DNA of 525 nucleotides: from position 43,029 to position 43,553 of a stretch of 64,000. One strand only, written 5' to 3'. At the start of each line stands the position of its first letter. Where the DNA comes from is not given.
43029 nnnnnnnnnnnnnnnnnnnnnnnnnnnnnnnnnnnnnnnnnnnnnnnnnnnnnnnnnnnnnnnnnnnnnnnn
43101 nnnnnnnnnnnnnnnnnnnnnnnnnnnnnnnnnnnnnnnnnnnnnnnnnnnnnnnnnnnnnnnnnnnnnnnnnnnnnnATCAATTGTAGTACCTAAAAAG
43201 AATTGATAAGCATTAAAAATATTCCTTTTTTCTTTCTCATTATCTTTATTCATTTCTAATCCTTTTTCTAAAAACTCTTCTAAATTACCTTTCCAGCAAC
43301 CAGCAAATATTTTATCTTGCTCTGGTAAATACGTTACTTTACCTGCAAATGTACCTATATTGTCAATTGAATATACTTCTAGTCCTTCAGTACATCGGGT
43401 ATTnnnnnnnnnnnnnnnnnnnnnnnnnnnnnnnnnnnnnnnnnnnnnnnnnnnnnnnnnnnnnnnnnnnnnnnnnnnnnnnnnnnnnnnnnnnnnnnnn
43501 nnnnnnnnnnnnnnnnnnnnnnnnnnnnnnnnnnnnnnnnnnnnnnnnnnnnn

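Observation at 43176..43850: Pentapeptide-repeat protein (likely DNA-mimic beta-helix) among early genes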

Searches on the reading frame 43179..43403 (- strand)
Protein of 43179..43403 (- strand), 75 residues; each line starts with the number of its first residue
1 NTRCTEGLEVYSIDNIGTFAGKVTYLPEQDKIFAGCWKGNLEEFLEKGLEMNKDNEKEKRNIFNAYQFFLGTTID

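Call 35: search_protein_families(library=pfam, proteins=[window:43179-43403:-], max_evalue=10)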
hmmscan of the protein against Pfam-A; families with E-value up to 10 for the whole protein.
window:43179-43403:- (75 aa): 0 families

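Call 42: predict_structure(alignment_id=A2)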
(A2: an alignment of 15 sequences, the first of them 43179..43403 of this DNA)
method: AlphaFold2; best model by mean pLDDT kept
length: 75 residues; sequences in the alignment: 15
mean_pLDDT: 86.9   pTM: 0.77
mean pLDDT of the five models: 86.9, 86.6, 86.0, 85.2, 82.4
residues with pLDDT >= 90: 48; 70-90: 18; 50-70: 9; < 50: 0
segments of 3 or more residues with pLDDT < 50: none
pLDDT, mean of each block of 10 residues (from residue 1): 70 82 90 91 95 92 94 74
secondary structure, 60 per line:
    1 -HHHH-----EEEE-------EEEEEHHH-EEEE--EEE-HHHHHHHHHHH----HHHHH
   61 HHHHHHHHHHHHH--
elements in order: H2-5 E11-14 E22-26 E31-34 E37-39 H41-51 H56-73

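Call 44: search_protein_representatives(alignment_id=A2)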
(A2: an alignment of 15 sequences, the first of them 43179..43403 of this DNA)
Query: 15 sequences, 75 profile positions. Proteins with E-value up to 0.001 (for the whole library): 882; up to 1e-10: 123; up to 1e-30: 1. The best 150 are listed.
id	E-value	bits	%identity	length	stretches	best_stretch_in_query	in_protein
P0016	8.7e-31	121.8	-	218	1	1-74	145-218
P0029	4.8e-29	116.2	-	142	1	2-72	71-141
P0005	1.4e-28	114.7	-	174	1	1-70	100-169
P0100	2.0e-25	104.6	-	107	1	4-74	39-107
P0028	1.0e-24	102.3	-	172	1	1-74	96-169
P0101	1.3e-24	101.9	-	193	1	1-73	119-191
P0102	2.3e-24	101.2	-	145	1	2-74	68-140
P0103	7.4e-24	99.5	-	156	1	2-74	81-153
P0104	1.1e-23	98.9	-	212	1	1-72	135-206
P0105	1.0e-22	95.9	-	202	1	2-74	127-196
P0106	1.4e-21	92.3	-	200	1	2-73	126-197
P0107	6.1e-21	90.2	-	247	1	3-73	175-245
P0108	9.6e-21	89.6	-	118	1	8-74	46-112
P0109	9.0e-20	86.5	-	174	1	2-72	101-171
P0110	1.2e-18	82.9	-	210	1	5-73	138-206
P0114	1.5e-17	79.4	-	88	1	2-74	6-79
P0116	4.2e-16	74.7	-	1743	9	19-71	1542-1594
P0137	1.4e-13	66.6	-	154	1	9-73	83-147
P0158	1.9e-12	63.0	-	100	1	1-71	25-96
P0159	2.2e-12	62.8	-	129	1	2-73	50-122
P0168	3.7e-12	62.1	-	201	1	4-70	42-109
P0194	2.1e-11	59.6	-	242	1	9-71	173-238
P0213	7.2e-11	57.9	-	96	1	9-73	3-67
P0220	1.1e-10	57.3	-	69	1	9-73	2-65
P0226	2.6e-10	56.1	-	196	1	9-67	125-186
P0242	4.7e-10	55.3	-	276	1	10-73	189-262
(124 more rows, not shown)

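Call 47: search_protein_families(library=ncbifam, proteins=[window:43179-43403:-, P0114, P0220, P0213, P0194, P0137], max_evalue=1)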
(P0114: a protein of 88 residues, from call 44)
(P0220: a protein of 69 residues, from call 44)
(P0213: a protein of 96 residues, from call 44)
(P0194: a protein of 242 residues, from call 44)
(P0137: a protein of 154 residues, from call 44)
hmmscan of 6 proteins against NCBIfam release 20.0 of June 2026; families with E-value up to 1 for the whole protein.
window:43179-43403:- (75 aa): 0 families

P0114 (88 aa): 2 families
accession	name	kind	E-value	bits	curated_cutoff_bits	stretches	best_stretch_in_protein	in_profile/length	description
NF003207.0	PRK04171.2-2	equivalog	0.00074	18.9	250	1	5-84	136-218/222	ribosome biogenesis protein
TIGR02418.1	acolac_catab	equivalog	0.049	12.1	551.1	1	12-75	285-348/539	acetolactate synthase AlsS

P0220 (69 aa): 1 family
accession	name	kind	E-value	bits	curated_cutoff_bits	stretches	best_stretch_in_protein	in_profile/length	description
NF004242.0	PRK05682.2-1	equivalog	0.016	14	365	1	14-65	291-342/422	flagellar hook protein FlgE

P0213 (96 aa): 0 families

P0194 (242 aa): 12 families
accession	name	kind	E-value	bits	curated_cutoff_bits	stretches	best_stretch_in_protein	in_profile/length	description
NF040481.1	YdcK_fam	equivalog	8.3e-24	84.1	350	2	17-90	24-98/326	YdcK family protein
NF040510.1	avirulen_svx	equivalog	1.4e-05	23.9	625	1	52-150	468-568/601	Svx/AvrXca family virulence/avirulence protein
TIGR01852.1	lipid_A_lpxA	equivalog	0.00016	21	231.05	2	117-161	131-175/254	acyl-ACP--UDP-N-acetylglucosamine O-acyltransferase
NF003657.0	PRK05289.1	equivalog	0.0014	17.8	226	2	116-160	135-179/264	acyl-ACP--UDP-N-acetylglucosamine O-acyltransferase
TIGR02287.1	PaaY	equivalog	0.0054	16.5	319.6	1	33-128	42-133/192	phenylacetic acid degradation protein PaaY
NF002060.0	PRK00892.1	subfamily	0.0061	15.7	207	1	77-129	253-305/345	UDP-3-O-(3-hydroxymyristoyl)glucosamine N-acyltransferase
TIGR01853.1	lipid_A_lpxD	equivalog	0.011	14.7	242.5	1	49-96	126-173/325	UDP-3-O-(3-hydroxymyristoyl)glucosamine N-acyltransferase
NF010936.0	PRK14356.1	equivalog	0.02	13.8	666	1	99-161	263-324/456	bifunctional UDP-N-acetylglucosamine diphosphorylase/glucosamine-1-phosphate N-acetyltransferase GlmU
TIGR03570.1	NeuD_NnaD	subfamily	0.042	13.4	160.8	1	75-138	99-168/202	NeuD/PglB/VioB family sugar acetyltransferase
NF041874.1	EPS_EpsC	equivalog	0.11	12.2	150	0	60-91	116-147/168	serine O-acetyltransferase EpsC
NF052502.1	man1P_GTase_Rv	exception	0.11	11.3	440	2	60-136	249-322/352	mannose-1-phosphate guanylyltransferase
TIGR01172.1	cysE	equivalog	0.15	12.1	210.65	0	60-91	116-147/162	serine O-acetyltransferase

P0137 (154 aa): 1 family
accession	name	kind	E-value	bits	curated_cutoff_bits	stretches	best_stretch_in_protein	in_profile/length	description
NF001978.0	PRK00767.1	equivalog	0.066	13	118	0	97-136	47-86/197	transcriptional regulator BetI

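Call 48: search_protein_families(library=pfam, proteins=[P0116, P0194, P0226, P0137, P0168, P0242, P0159, P0158], max_evalue=0.01)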
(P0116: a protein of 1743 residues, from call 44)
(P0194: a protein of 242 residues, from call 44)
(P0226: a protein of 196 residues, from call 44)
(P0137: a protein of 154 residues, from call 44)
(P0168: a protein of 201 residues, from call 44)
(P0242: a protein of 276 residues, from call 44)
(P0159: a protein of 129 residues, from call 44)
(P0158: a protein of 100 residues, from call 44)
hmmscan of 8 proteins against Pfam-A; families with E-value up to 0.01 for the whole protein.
P0116 (1743 aa): 37 families (the best 25 are shown)
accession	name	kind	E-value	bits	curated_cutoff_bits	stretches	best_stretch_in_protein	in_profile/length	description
PF20703.3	nSTAND1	-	6.7e-104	349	27.1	1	277-675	1-378/379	Novel STAND NTPase 1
PF25174.1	Beta-prop_THOC3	-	1.6e-92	309.8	305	5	903-1141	17-251/272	THOC3 beta-propeller domain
PF24814.1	WD40_Prp19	-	3.1e-78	263.1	320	7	887-1044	7-162/281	Prp19 WD40 domain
PF25171.1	Beta-prop_WDR36-Utp21_1st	-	3.3e-77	259.9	80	11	950-1087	127-263/266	WDR36/Utp21 first beta-propeller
PF25173.1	Beta-prop_WDR3_1st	-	3e-73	245.9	154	6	955-1131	11-183/184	WDR3 first beta-propeller domain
PF23409.1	Beta-prop_EML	-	7.3e-60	203.2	88.2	7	852-962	118-229/267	Echinoderm microtubule-associated protein first beta-propeller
PF24796.1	WDR55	-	1.7e-59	201.7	200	7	849-1087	59-291/296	WDR55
PF24807.1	WD40_CDC20-Fz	-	2e-56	191.9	200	5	973-1140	50-217/292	CDC20/Fizzy WD40 domain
PF23414.1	Beta-prop_EML_2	-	2.9e-54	184.7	90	6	1464-1627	8-170/266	Echinoderm microtubule-associated protein second beta-propeller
PF00400.38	WD40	-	8.8e-51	168.6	27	1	848-871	16-39/39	WD domain, G-beta repeat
PF25175.1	Beta-prop_WDR5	-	3.1e-45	155.1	250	4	849-1010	16-172/296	WDR5 beta-propeller domain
PF25172.1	Beta-prop_WDR3_2nd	-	2.7e-43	148.7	140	5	850-962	182-290/293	WDR3 second beta-propeller domain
PF24805.1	EIF3I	-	7.7e-36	124.3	200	5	1410-1505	9-103/324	EIF3I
PF23383.1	Beta-prop_IFT140_1st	-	3.6e-35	121.9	27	3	1611-1700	47-136/406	IFT140 first beta-propeller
PF24817.1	WD40_WDHD1_1st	-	7.8e-35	120.9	109.9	3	1143-1323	4-167/291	WDHD1 first WD40 domain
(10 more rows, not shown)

P0194 (242 aa): 2 families
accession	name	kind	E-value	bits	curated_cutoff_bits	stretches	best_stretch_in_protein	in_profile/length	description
PF18836.7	B_solenoid_ydck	-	3.7e-08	33.1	30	0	84-98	3-17/17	YdcK Beta solenoid repeat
PF04519.19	Bactofilin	-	0.0004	21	27.9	0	64-113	35-81/98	Polymer-forming cytoskeletal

P0226 (196 aa): 2 families
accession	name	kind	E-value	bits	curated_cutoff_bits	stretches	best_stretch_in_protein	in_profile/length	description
PF00132.30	Hexapep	-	8.4e-11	41.5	27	3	87-121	1-35/36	Bacterial transferase hexapeptide (six repeats)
PF25084.1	LbH_EIF2B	-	1e-05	25.9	54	1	53-114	11-70/105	EIF2B subunit epsilon LbH domain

P0137 (154 aa): 0 families

P0168 (201 aa): 1 family
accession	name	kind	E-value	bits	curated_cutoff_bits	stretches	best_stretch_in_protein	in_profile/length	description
PF00805.28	Pentapeptide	-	0.00047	20.1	20.2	1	22-39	15-32/40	Pentapeptide repeats (8 copies)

P0242 (276 aa): 4 families
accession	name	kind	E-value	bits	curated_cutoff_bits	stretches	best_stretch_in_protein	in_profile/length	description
PF13599.13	Pentapeptide_4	-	7.5e-12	45.6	38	1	54-123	7-76/78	Pentapeptide repeat region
PF23894.2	LD_SV2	-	9.3e-07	29.6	29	1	56-122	23-89/92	SV2A/B/C luminal domain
PF13576.12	Pentapeptide_3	-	7.3e-06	26.5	27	1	55-99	1-48/48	Pentapeptide repeats (9 copies)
PF00805.28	Pentapeptide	-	7.3e-05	22.7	20.2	1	71-102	9-40/40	Pentapeptide repeats (8 copies)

P0159 (129 aa): 1 family
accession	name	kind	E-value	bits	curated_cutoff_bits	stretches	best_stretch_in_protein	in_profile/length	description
PF24245.1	INO80F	-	0.0014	19.2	25.1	0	91-114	6-29/47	INO80 complex subunit F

P0158 (100 aa): 0 families

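Call 65: fold_search(model_id=the predicted structure, library=viral)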
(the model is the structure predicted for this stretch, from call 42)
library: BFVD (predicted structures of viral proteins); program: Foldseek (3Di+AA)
matches with E <= 10: 225; with E <= 0.001: 5
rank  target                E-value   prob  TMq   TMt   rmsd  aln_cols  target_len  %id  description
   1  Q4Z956                2.9e-05  1.00  0.71  0.23   2.0        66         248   41  ORF044 [Staphylococcus phage Twort (strain DSM 17442 / HER 48)]
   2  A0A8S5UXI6            1.7e-04  1.00  0.75  0.44   2.6        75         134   29  Pentapeptide repeat family protein [Podoviridae sp. ctW0z17]
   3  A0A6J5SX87            1.8e-04  1.00  0.82  0.55   2.6        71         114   22  Uncharacterized protein [uncultured Caudovirales phage]
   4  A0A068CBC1            5.3e-04  1.00  0.76  0.45   2.2        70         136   24  Pentapeptide repeat-containing protein [Listeria phage LMTA-57]
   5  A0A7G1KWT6            6.8e-04  1.00  0.74  0.26   2.6        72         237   26  (no name in the UniProt tables at hand)
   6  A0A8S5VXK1            1.3e-03  1.00  0.75  0.69   2.2        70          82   16  Uncharacterized protein (Fragment) [Ackermannviridae sp.]
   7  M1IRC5                5.3e-03  1.00  0.63  0.17   2.5        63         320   21  (no name in the UniProt tables at hand)
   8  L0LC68                8.4e-03  1.00  0.68  0.20   2.0        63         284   27  Hexapeptide repeat containing transferase like protein [Bacillus phage phiAGATE]
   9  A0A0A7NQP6            1.4e-02  1.00  0.65  0.17   2.5        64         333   14  Uncharacterized protein [Lactobacillus phage LfeInf]
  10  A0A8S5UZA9            1.4e-02  1.00  0.65  0.57   2.2        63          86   22  Putative AdoMet-dependent methyltransferase [Siphoviridae sp. ctPNJ4]
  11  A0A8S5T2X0            1.7e-02  1.00  0.62  0.47   2.8        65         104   18  Beta solenoid repeat protein (Fragment) [Siphoviridae sp. ctM6i4]
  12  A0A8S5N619            2.1e-02  1.00  0.57  0.21   3.1        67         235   25  Transferase, nesg, ydcK, Structural Genomics.38A [Siphoviridae sp. ctnN38]
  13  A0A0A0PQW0            3.0e-02  1.00  0.70  0.16   2.7        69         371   22  Polymer-forming cytoskeletal protein [Bacillus phage Bp8p-T]
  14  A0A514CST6            3.0e-02  0.99  0.59  0.14   3.4        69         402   16  Acyl-carrier-protein [Achromobacter phage Motura]
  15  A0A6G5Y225            6.1e-02  0.85  0.40  0.21   5.1        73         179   18  (no name in the UniProt tables at hand)
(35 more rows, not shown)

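Call 76: search_solved_structures(query=A2, max_evalue=10)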
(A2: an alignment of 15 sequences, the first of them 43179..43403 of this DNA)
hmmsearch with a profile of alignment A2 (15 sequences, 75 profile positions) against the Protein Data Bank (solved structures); distinct sequences matched with E-value up to 10: 2.
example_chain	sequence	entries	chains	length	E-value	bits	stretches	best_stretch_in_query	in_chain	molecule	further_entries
3h92_A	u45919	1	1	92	0.68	13.1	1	39-72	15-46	Uncharacterized ATP-binding protein MJECL15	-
8z3t_D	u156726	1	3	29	8.8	9.6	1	38-62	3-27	P-98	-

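Call 77: search_protein_families(library=phrogs, proteins=[window:43179-43403:-], max_evalue=0.001)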
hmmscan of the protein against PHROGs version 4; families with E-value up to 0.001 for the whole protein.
window:43179-43403:- (75 aa): 3 families
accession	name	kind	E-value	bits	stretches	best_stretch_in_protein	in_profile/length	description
phrog_20532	-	unknown function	2.9e-05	25.4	1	6-57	21-74/100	-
phrog_923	-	unknown function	9.6e-05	21.3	1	4-71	912-983/990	-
phrog_7964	-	unknown function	0.00026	21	1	7-63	201-250/269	-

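Call 79: find_encoding_contigs(protein=P0100, flank=3000, max_places=3)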
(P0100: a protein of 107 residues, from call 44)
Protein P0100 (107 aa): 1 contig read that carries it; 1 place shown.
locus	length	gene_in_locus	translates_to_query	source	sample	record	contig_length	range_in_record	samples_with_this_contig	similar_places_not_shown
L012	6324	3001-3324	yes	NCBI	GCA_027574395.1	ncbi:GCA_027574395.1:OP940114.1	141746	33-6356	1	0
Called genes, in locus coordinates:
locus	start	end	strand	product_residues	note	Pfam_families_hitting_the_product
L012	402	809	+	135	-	-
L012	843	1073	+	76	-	-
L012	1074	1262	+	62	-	-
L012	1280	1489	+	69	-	-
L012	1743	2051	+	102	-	-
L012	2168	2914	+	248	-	-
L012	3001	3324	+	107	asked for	-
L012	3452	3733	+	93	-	-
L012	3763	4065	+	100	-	-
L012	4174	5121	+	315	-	-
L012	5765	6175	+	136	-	-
